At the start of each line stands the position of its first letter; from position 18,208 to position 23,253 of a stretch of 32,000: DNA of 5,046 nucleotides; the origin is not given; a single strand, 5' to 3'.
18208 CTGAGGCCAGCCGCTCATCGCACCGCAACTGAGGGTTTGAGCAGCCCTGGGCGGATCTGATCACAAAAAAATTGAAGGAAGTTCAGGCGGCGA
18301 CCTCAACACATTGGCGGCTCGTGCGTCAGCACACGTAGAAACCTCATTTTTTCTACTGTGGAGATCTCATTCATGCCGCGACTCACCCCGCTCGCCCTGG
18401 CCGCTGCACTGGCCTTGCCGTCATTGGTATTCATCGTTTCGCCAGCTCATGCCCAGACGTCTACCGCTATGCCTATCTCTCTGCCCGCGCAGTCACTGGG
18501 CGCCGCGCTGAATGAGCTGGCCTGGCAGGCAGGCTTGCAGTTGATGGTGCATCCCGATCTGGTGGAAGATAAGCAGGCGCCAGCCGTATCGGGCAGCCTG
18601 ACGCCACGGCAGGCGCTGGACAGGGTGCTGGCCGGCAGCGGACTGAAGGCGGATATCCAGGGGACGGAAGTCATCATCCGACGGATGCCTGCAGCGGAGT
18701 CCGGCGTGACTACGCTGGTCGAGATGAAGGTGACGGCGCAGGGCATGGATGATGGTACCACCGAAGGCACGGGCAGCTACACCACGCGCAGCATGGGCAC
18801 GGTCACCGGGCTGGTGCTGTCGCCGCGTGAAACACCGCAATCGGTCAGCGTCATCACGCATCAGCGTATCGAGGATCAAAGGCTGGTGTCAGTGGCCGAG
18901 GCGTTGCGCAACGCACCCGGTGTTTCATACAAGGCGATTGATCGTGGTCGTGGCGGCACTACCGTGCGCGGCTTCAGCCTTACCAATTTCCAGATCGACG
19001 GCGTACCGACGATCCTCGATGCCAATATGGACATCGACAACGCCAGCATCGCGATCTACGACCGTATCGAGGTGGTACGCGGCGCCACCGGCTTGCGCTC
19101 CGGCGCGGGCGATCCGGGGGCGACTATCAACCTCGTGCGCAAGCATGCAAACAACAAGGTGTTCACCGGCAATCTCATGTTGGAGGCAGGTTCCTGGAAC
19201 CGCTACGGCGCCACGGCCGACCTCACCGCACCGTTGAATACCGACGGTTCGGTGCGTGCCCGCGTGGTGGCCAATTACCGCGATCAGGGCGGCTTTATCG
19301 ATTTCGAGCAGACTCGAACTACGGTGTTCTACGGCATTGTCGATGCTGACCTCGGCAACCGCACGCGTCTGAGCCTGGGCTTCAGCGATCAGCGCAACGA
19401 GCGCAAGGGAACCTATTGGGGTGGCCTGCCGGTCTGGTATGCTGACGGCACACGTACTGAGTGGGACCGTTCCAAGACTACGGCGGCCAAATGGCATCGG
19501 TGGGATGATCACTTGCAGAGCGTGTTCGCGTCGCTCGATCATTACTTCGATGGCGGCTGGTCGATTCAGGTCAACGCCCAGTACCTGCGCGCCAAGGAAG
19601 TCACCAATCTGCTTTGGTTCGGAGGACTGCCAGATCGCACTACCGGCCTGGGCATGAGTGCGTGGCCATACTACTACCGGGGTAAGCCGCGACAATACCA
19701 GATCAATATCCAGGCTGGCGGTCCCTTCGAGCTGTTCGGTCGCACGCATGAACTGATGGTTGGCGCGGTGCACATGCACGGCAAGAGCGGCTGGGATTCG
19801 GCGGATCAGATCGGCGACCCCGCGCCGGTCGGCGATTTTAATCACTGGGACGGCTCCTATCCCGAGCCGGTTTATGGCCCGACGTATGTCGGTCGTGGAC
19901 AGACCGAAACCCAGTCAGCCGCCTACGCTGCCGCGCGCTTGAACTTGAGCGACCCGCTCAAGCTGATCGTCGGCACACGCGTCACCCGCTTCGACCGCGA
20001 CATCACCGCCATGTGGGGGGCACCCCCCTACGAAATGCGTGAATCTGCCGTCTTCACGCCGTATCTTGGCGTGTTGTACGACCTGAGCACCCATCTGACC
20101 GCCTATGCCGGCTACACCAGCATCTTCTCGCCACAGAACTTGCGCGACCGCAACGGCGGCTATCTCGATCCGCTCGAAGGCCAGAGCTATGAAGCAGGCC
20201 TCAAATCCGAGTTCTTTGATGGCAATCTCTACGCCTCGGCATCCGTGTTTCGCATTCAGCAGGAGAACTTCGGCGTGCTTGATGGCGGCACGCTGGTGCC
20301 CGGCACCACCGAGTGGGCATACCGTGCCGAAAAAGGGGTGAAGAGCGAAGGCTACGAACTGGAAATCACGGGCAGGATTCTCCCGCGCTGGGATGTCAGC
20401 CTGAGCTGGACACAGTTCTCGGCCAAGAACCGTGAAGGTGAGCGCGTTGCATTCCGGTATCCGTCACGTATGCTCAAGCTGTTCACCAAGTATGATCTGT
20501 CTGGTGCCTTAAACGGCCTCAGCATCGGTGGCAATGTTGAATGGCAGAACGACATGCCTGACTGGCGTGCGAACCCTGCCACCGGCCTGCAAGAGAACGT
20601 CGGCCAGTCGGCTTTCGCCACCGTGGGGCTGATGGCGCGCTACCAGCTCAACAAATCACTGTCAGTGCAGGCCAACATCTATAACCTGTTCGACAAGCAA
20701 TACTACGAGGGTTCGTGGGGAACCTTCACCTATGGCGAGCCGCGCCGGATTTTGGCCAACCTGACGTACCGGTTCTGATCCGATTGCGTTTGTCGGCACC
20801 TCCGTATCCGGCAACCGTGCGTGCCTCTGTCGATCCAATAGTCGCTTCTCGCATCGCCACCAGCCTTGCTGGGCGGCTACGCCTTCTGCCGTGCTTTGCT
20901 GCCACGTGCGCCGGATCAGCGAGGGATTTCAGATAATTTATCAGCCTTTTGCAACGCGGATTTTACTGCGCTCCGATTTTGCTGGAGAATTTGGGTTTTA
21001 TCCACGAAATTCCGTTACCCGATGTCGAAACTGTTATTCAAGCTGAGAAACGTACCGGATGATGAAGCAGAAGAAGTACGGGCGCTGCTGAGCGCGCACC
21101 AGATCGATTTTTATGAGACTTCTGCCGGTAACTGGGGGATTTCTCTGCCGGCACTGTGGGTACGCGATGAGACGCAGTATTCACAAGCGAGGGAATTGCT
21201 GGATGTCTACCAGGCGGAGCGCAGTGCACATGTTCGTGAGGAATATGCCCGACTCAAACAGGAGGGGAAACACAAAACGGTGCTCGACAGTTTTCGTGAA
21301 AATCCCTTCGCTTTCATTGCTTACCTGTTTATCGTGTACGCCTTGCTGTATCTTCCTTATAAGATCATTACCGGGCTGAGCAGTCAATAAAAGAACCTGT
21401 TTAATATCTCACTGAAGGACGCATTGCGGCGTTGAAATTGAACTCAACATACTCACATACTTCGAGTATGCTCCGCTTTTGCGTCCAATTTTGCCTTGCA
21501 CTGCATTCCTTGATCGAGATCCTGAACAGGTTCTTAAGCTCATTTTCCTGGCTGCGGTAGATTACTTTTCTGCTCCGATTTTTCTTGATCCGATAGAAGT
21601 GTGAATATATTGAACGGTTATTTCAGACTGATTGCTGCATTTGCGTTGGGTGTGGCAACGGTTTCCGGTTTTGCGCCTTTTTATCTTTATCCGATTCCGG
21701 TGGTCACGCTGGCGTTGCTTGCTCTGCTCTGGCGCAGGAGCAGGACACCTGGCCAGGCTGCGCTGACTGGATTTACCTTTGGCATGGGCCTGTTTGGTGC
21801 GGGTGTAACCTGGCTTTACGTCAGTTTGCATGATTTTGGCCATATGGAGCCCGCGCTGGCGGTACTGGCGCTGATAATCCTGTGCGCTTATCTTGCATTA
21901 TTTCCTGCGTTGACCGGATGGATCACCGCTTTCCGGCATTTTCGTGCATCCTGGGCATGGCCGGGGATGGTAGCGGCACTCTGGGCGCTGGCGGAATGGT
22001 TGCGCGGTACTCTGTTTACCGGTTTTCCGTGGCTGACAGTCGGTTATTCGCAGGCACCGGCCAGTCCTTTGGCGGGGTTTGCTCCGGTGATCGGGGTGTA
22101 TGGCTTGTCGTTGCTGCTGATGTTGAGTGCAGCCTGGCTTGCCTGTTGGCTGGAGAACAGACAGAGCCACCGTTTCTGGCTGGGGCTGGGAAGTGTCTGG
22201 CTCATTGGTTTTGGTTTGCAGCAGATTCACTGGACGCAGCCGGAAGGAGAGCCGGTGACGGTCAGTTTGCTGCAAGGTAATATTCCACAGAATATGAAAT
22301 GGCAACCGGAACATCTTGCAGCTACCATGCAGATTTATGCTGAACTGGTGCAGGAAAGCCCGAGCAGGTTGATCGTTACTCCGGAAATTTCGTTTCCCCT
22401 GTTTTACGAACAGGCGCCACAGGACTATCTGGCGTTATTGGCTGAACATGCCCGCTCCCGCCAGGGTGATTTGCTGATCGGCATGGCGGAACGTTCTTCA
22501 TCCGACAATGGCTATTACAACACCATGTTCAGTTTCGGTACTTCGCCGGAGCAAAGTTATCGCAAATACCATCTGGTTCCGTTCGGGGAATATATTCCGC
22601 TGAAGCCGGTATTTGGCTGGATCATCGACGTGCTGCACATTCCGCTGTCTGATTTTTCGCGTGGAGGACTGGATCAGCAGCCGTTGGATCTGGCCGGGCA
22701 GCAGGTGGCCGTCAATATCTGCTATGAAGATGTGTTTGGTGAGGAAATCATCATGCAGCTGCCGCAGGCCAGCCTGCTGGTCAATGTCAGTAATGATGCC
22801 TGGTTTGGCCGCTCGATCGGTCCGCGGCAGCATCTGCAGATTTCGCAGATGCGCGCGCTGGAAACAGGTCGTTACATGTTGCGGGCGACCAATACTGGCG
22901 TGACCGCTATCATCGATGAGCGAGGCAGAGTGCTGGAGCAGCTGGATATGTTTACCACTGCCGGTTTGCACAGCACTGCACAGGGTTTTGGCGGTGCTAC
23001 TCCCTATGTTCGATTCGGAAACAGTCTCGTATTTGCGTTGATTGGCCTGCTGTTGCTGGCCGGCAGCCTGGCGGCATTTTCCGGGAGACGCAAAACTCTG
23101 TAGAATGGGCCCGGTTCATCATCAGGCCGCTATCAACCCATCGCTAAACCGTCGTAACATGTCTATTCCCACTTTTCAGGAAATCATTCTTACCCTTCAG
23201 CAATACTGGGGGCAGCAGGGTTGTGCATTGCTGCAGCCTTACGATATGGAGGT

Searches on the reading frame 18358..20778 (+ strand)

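Call 26: search_protein_families(library=pfam, proteins=[window:18358-20778:+], max_evalue=0.001)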
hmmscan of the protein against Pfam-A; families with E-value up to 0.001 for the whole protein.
window:18358-20778:+ (806 aa): 3 families
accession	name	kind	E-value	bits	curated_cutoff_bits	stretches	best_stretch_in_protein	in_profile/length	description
PF00593.30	TonB_dep_Rec_b-barrel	-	7.5e-46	158.3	27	1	333-777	27-436/436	TonB dependent receptor-like, beta-barrel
PF07715.20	Plug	-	3.9e-20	72.8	23.9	1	156-255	2-106/107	TonB-dependent Receptor Plug Domain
PF07660.19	STN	-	1.8e-09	37.6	28.4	1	64-109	5-51/52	Secretin and TonB N terminus short domain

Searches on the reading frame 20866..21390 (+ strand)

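Call 26: search_protein_families(library=pfam, proteins=[window:20866-21390:+], max_evalue=0.001)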
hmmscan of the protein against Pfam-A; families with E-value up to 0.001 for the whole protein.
window:20866-21390:+ (174 aa): 1 family
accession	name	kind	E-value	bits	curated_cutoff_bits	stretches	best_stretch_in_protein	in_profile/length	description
PF19661.4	DUF6164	-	1.7e-61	205.8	27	1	53-168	1-116/116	Family of unknown function (DUF6164)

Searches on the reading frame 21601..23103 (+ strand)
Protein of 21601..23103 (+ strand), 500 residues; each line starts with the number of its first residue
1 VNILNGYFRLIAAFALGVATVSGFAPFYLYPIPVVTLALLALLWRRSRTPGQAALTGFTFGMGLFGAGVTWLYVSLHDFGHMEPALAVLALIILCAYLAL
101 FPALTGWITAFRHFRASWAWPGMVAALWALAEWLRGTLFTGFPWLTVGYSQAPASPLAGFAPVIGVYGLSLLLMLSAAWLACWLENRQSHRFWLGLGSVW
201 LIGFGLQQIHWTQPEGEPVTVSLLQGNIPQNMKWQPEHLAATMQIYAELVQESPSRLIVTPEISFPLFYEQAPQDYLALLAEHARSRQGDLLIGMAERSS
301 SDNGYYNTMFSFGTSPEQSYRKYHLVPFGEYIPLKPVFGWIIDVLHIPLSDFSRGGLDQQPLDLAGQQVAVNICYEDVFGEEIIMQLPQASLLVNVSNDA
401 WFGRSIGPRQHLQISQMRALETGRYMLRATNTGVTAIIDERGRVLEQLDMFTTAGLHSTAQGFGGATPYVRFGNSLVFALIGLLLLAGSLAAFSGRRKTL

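Call 26: search_protein_families(library=pfam, proteins=[window:21601-23103:+], max_evalue=0.001)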
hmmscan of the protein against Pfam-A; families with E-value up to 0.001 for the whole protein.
window:21601-23103:+ (500 aa): 2 families
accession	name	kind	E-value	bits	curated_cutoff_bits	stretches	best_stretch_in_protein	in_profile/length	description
PF20154.4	LNT_N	-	4e-35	121.8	27.1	1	17-178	2-158/159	Apolipoprotein N-acyltransferase N-terminal domain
PF00795.27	CN_hydrolase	-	5.5e-33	114.8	23.2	1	221-452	2-238/256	Carbon-nitrogen hydrolase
